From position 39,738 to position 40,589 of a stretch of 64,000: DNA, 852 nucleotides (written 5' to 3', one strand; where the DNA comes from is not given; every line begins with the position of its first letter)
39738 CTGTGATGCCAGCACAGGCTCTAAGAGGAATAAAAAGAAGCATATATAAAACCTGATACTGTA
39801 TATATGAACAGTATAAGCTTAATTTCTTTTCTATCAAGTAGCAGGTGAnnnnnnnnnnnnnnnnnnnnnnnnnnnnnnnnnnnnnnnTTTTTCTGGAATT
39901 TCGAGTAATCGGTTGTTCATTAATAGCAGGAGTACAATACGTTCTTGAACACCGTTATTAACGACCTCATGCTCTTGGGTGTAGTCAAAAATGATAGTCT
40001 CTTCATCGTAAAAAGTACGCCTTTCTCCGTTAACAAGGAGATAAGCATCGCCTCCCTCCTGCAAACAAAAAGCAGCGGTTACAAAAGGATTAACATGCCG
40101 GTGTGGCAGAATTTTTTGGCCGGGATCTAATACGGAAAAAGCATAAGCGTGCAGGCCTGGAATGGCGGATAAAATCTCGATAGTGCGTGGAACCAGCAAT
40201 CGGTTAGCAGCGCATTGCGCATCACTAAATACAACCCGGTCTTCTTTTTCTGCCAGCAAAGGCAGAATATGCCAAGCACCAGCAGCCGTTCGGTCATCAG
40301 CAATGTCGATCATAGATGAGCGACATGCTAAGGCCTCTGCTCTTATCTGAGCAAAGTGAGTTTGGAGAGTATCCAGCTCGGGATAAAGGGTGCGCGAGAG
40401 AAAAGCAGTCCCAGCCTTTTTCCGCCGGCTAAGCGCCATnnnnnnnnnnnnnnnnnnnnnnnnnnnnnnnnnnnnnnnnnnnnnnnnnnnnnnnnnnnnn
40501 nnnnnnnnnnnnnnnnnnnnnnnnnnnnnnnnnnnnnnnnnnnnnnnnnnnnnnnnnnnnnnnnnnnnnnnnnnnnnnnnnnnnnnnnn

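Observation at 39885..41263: Two-gene operon: repeat protein coupled to an Asp/Asn beta-hydroxylase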

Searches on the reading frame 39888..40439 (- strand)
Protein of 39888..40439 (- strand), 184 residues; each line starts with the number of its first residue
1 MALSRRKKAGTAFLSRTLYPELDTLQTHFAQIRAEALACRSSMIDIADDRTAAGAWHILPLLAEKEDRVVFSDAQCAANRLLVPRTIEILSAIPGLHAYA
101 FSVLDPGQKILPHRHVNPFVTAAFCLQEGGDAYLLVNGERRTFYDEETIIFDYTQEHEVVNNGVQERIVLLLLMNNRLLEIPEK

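Call 3: search_protein_families(library=pfam, proteins=[window:39888-40439:-], max_evalue=0.1)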
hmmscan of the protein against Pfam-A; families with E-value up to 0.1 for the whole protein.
window:39888-40439:- (184 aa): 3 families
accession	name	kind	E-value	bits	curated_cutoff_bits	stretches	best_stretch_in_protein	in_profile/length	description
PF05118.21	Asp_Arg_Hydrox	-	2.6e-20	73.3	22.6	1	28-172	3-152/157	Aspartyl/Asparaginyl beta-hydroxylase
PF07883.17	Cupin_2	-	0.00026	21.1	27.2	1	102-167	3-63/70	Cupin domain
PF24047.1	Tudor_krimper_1st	-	0.097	13.6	27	0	98-150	31-78/91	Krimper first tudor domain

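Call 4: search_protein_families(library=ncbifam, proteins=[window:39888-40439:-], max_evalue=0.1)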
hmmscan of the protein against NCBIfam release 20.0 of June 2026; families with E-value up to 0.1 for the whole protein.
window:39888-40439:- (184 aa): 3 families
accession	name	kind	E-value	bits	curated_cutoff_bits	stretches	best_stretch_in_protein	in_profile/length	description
NF033391.2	lipid_A_LpxO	equivalog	2.2e-15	56.5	500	1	9-171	50-215/297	lipid A hydroxylase LpxO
NF052565.1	OrnLipAcylHsRhiz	equivalog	3e-07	29.9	450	1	78-174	110-210/259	ornithine lipid ester-linked acyl 2-hydroxylase OlsC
NF049978.1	AminoSalDhMabB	equivalog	0.016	14.7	650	1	98-172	82-154/351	5-aminosalicylate 1,2-dioxygenase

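Call 25: find_homologous_proteins(query=window:39888-40439:-, max_evalue=1e-10)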
Query window:39888-40439:- (184 aa): 7 proteins with E <= 1e-10 among 125 candidates.
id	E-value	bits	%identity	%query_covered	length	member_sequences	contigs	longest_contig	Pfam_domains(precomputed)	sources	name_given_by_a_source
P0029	2.2e-114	397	98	100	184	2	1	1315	PF05118.22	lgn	-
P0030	1.6e-94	333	83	92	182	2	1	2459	PF05118.22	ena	-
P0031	3.6e-91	322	82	92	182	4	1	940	PF05118.22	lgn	-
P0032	2.5e-90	319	80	92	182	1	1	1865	PF07883.18,PF05118.22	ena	-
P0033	3.2e-89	315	85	93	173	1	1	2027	PF07883.18,PF05118.22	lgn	-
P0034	1.2e-53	200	55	95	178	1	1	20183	PF05118.22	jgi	jgi:aspartyl/asparaginyl beta-hydroxylase (cupin superfamily)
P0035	4.3e-40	155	46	91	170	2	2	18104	PF05118.22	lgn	-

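Call 32: search_solved_structures(query=window:39888-40439:-, max_evalue=0.01, show_alignments=2)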
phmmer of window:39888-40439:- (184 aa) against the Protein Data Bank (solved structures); distinct sequences matched with E-value up to 0.01: 0.

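Call 36: search_solved_structures(query=A3, max_evalue=1, show_alignments=2)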
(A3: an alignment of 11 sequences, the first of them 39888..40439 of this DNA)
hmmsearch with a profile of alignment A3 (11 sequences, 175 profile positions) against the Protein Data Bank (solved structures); distinct sequences matched with E-value up to 1: 14.
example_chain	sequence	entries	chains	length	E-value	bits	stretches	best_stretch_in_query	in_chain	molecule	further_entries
5apa_A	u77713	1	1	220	2.9e-07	33.6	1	74-164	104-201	ASPARTYL/ASPARAGINYL BETA-HYDROXYLASE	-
8re8_A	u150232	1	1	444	1.3e-06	31.4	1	74-164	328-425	Aspartyl/asparaginyl beta-hydroxylase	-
9fvx_A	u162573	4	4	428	1.5e-06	31.2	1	74-164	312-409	Aspartyl/asparaginyl beta-hydroxylase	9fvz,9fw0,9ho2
5jqy_A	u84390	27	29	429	1.5e-06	31.2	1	74-164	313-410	Aspartyl/asparaginyl beta-hydroxylase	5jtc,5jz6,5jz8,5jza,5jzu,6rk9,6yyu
7yb9_A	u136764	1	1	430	1.5e-06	31.2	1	74-164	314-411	Aspartyl/asparaginyl beta-hydroxylase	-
8re9_A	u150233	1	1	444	1.6e-06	31.2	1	74-164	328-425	Aspartyl/asparaginyl beta-hydroxylase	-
9fvu_A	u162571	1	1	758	3.1e-06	30.2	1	74-164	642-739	Aspartyl/asparaginyl beta-hydroxylase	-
8re5_A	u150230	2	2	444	7.8e-06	28.9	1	74-160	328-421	Aspartyl/asparaginyl beta-hydroxylase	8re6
8re7_A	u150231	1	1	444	1.2e-05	28.2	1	74-156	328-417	Aspartyl/asparaginyl beta-hydroxylase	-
6q9f_A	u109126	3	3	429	5.1e-05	26.2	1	74-164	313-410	Aspartyl/asparaginyl beta-hydroxylase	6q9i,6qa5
7e6j_A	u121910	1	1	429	6.1e-05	26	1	74-164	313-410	Aspartyl/asparaginyl beta-hydroxylase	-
4mv2_A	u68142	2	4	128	0.012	18.5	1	93-159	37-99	plu4264 | plu4264 protein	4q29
6fqx_A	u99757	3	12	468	0.73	12.7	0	126-166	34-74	6-phosphogluconate dehydrogenase, decarboxylating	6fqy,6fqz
4qpr_A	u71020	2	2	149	0.87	12.4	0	49-110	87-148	Sensor protein KdpD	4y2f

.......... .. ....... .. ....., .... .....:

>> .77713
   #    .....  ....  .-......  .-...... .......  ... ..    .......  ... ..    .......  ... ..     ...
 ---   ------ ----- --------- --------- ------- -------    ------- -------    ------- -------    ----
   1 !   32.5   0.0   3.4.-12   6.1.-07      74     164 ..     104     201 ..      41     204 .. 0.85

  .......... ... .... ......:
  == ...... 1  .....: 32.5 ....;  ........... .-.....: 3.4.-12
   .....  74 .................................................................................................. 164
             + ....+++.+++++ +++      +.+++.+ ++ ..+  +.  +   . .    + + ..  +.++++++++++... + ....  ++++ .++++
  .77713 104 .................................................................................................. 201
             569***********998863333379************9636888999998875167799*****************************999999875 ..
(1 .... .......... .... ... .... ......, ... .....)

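Call 38: find_homologous_proteins(query=A3, max_evalue=0.00001)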
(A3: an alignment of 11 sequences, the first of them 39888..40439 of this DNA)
Query A3 (11 sequences) (184 aa, profile of the alignment): 43 proteins with E <= 0.00001 among 1969 candidates.
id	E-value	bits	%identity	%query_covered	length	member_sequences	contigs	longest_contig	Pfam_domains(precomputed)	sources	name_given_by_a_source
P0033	1.1e-80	287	85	93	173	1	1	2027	PF07883.18,PF05118.22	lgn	-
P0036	1.7e-80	287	49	91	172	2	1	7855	PF05118.22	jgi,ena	-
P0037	2.0e-80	287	47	92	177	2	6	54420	PF05118.22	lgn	-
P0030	2.7e-80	286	83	92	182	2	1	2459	PF05118.22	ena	-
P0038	7.0e-80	285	51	90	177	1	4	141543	PF07883.18,PF05118.22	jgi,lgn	jgi:aspartyl/asparaginyl beta-hydroxylase (cupin superfamily)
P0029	2.2e-79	283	98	100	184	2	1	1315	PF05118.22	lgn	-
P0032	4.5e-79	282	80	92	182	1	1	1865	PF07883.18,PF05118.22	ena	-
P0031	5.1e-78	279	82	92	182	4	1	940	PF05118.22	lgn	-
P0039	6.0e-78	278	54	91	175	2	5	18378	PF07883.18,PF05118.22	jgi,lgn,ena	-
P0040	1.2e-75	271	43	91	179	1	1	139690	PF05118.22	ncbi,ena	-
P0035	7.6e-75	268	46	91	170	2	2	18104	PF05118.22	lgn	-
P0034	2.4e-74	267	55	95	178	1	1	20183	PF05118.22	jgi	jgi:aspartyl/asparaginyl beta-hydroxylase (cupin superfamily)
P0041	3.0e-74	266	50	91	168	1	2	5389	PF05118.22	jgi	jgi:aspartyl/asparaginyl beta-hydroxylase (cupin superfamily)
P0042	1.3e-73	264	48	86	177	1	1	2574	PF07883.18,PF05118.22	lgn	-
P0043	5.2e-72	259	47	91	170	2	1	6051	PF05118.22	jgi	jgi:aspartyl/asparaginyl beta-hydroxylase (cupin superfamily)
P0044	2.9e-71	257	46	91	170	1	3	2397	PF05118.22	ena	-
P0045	5.1e-71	256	52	90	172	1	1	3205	PF05118.22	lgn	-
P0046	6.6e-71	256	48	91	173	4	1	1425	PF07883.18,PF05118.22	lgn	-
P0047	1.2e-70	255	49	91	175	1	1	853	PF07883.18,PF05118.22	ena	-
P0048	3.3e-70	253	48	90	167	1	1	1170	PF05118.22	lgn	-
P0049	5.9e-70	252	50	90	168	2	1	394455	PF07883.18,PF05118.22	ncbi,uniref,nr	ncbi:aspartyl/asparaginyl beta-hydroxylase domain-containing protein [uncultured Aquimarina sp.]|uni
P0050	9.7e-70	252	49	90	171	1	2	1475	PF05118.22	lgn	-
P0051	1.2e-68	248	44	86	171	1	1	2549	PF05118.22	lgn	-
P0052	5.7e-65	236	46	87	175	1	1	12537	PF07883.18,PF05118.22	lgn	-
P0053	1.9e-61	225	56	83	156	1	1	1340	PF07883.18,PF05118.22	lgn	-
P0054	7.7e-61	223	47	87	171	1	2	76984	PF05118.22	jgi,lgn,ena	jgi:hypothetical protein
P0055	1.1e-59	219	49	90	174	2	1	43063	PF05118.22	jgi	jgi:aspartyl/asparaginyl beta-hydroxylase (cupin superfamily)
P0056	3.3e-58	214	59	74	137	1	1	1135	PF07883.18,PF05118.22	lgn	-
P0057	4.9e-58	214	44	92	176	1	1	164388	PF07883.18,PF05118.22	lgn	-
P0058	7.3e-58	213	46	91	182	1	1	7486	PF07883.18,PF05118.22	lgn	-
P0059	8.7e-55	203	45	85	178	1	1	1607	PF07883.18,PF05118.22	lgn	-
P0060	3.8e-54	201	47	82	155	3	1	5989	PF05118.22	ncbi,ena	-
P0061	1.4e-51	193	48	70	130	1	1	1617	PF05118.22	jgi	jgi:aspartyl/asparaginyl beta-hydroxylase (cupin superfamily)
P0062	2.1e-48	182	50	90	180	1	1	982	PF07883.18,PF05118.22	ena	-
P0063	4.0e-44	168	41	95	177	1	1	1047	PF07883.18,PF05118.22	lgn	-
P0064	6.4e-42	161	42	83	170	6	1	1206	PF07883.18,PF05118.22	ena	-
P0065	4.7e-41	158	36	93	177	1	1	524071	PF05118.22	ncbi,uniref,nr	ncbi:aspartyl/asparaginyl beta-hydroxylase domain-containing protein [Flavicella sediminum]|uniref:a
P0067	3.3e-7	48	31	48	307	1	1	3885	PF05118.22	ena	-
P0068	3.3e-7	48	31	48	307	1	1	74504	PF05118.22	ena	-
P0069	4.5e-7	48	31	48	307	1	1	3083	PF05118.22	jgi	-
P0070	4.5e-7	48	35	48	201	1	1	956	PF05118.22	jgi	-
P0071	1.2e-6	46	28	80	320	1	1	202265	PF05118.22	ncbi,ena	-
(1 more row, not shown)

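Call 40: find_encoding_contigs(protein=P0049, flank=5000, max_places=1)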
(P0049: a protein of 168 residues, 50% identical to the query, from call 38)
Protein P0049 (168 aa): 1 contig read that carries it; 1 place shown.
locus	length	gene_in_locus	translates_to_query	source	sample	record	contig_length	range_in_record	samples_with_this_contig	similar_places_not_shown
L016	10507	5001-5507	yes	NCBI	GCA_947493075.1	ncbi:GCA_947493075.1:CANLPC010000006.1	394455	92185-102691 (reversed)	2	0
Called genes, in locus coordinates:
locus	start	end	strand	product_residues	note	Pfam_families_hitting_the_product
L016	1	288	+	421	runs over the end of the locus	PF00150:Cellulase, PF18962:Por_Secre_tail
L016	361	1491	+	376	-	PF13449:Phytase-like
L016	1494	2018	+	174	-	PF00300:His_Phos_1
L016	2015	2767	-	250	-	PF20113:DUF6503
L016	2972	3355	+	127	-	PF13026:DUF3887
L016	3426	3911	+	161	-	PF01668:SmpB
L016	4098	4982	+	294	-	-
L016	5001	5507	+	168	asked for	PF05118:Asp_Arg_Hydrox, PF07883:Cupin_2 (weak)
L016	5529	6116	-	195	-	PF22827:GldL_N (weak)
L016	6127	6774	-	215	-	PF01135:PCMT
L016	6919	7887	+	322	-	PF01408:GFO_IDH_MocA, PF22725:GFO_IDH_MocA_C3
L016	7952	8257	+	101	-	-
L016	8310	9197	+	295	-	PF02737:3HCDH_N, PF03446:NAD_binding_2 (weak), PF00725:3HCDH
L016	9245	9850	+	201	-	PF01551:Peptidase_M23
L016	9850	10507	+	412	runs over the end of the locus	PF06245:DUF1015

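Call 41: find_encoding_contigs(protein=P0065, flank=5000, max_places=1)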
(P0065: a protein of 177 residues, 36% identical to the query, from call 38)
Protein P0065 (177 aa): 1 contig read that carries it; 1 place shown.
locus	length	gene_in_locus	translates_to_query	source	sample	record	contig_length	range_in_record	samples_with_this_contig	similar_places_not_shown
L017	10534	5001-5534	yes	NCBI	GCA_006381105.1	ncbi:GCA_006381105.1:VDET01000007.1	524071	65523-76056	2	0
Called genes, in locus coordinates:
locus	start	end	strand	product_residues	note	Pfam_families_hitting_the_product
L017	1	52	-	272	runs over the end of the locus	PF00520:Ion_trans, PF07885:Ion_trans_2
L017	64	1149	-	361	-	PF00929:RNase_T, PF21762:DEDDh_C (weak)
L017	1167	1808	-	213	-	PF01168:Ala_racemase_N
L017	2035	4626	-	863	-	PF02861:Clp_N, PF13191:AAA_16 (weak), PF00004:AAA, PF17871:AAA_lid_9, PF07724:AAA_2, PF00004:AAA, PF07728:AAA_5, PF10431:ClpB_D2-small, +8 more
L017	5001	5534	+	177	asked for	PF05118:Asp_Arg_Hydrox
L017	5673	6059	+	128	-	PF11009:BrxC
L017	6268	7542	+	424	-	PF00464:SHMT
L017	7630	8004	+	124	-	-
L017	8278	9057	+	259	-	PF14240:YHYH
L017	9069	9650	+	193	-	PF07661:MORN_2 (faint)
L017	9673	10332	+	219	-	PF02630:SCO1-SenC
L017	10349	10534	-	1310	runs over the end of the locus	PF18911:PKD_4 (faint), PF26689:FIDD, PF13585:CHU_C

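Call 42: find_encoding_contigs(protein=P0057, flank=5000, max_places=1)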
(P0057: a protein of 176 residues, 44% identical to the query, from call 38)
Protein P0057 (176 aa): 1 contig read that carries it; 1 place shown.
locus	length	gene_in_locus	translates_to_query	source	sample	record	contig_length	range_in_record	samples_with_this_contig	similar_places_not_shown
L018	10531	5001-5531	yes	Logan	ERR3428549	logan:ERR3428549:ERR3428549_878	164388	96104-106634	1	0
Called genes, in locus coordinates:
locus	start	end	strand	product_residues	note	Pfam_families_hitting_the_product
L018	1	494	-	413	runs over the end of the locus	PF12704:MacB_PCD, PF02687:FtsX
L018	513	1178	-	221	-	PF02463:SMC_N (faint), PF00005:ABC_tran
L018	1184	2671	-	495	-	PF02321:OEP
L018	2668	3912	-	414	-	PF25989:YknX_C (faint), PF25973:BSH_CzcB (faint)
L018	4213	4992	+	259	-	-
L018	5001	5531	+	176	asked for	PF05118:Asp_Arg_Hydrox, PF07883:Cupin_2 (weak)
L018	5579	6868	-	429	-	-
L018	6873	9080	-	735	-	PF03412:Peptidase_C39, PF13529:Peptidase_C39_2 (weak), PF00664:ABC_membrane, PF00005:ABC_tran, PF09818:ABC_ATPase (faint), PF02463:SMC_N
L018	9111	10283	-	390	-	-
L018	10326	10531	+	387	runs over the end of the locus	PF05147:LANC_like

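Call 43: find_encoding_contigs(protein=P0055, flank=5000, max_places=1)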
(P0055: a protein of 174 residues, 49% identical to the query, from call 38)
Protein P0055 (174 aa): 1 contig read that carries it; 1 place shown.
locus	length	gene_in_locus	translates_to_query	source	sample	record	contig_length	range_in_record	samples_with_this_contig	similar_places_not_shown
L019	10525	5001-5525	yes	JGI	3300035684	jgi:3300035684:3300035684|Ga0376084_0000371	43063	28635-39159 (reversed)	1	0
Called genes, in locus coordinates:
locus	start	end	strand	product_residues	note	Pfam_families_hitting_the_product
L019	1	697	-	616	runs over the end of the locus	PF11991:Trp_DMAT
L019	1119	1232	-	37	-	-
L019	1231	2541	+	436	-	PF14524:Wzt_C (faint), PF02221:E1_DerP2_DerF2 (faint), PF01670:Glyco_hydro_12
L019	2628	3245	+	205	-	PF01636:APH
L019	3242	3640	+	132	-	PF01636:APH (weak)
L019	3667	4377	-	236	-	PF05368:NmrA, PF13460:NAD_binding_10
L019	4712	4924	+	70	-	-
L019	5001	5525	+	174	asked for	PF05118:Asp_Arg_Hydrox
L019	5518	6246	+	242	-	PF00112:Peptidase_C1 (weak)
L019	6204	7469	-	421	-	-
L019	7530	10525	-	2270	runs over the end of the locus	PF01011:PQQ (faint), PF13570:Beta-prop_ACSF4 (weak), PF25293:Beta-prop_EMC1_N (weak), PF13360:PQQ_2, PF13385:Laminin_G_3, PF02210:Laminin_G_2 (faint), PF13360:PQQ_2, PF13385:Laminin_G_3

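Call 66: search_protein_families(library=pfam, proteins=[L018:5579-6865:-, L018:9111-10280:-, L019:5518-6243:+], max_evalue=0.01)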
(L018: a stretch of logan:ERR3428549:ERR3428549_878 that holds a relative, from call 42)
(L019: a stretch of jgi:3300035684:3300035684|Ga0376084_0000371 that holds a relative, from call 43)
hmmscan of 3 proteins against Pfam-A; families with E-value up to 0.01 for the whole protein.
L018:5579-6865:- (428 aa): 2 families
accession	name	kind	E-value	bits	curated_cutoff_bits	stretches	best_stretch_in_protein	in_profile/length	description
PF13437.12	HlyD_3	-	2.2e-07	32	22.2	1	291-381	3-90/106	HlyD family secretion protein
PF13533.13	Biotin_lipoyl_2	-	4.1e-07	30.1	29.8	1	69-96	5-32/32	Biotin-lipoyl like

L018:9111-10280:- (389 aa): 0 families

L019:5518-6243:+ (242 aa): 1 family
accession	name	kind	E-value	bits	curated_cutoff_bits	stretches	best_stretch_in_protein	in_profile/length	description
PF00112.29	Peptidase_C1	-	7.2e-06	26.7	20.7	1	73-206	71-200/220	Papain family cysteine protease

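Call 72: search_protein_families(library=padloc, proteins=[window:39888-40439:-], max_evalue=0.1)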
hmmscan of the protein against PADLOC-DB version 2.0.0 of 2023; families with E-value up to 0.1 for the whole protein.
window:39888-40439:- (184 aa): 0 families

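Call 74: predict_structure(alignment_id=A4)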
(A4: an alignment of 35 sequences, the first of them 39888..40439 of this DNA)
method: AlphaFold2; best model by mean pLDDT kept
length: 184 residues; sequences in the alignment: 35
mean_pLDDT: 93.2   pTM: 0.90
mean pLDDT of the five models: 93.2, 92.7, 92.5, 92.3, 91.9
residues with pLDDT >= 90: 156; 70-90: 14; 50-70: 13; < 50: 1
segments of 3 or more residues with pLDDT < 50: none
pLDDT, mean of each block of 10 residues (from residue 1): 62 93 98 99 95 96 88 96 98 97 98 94 98 97 98 96 98 92 52
secondary structure, 60 per line:
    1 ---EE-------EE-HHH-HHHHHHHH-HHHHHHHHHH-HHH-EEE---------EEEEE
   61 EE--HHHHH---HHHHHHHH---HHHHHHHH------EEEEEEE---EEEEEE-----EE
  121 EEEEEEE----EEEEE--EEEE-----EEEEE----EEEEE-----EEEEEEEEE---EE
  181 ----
elements in order: H20-27 H29-38 E44-46 E56-62 H65-69 H73-80 H84-91 E98-104 E108-113 E119-127 E132-136 E139-142 E148-152 E157-161 E167-175
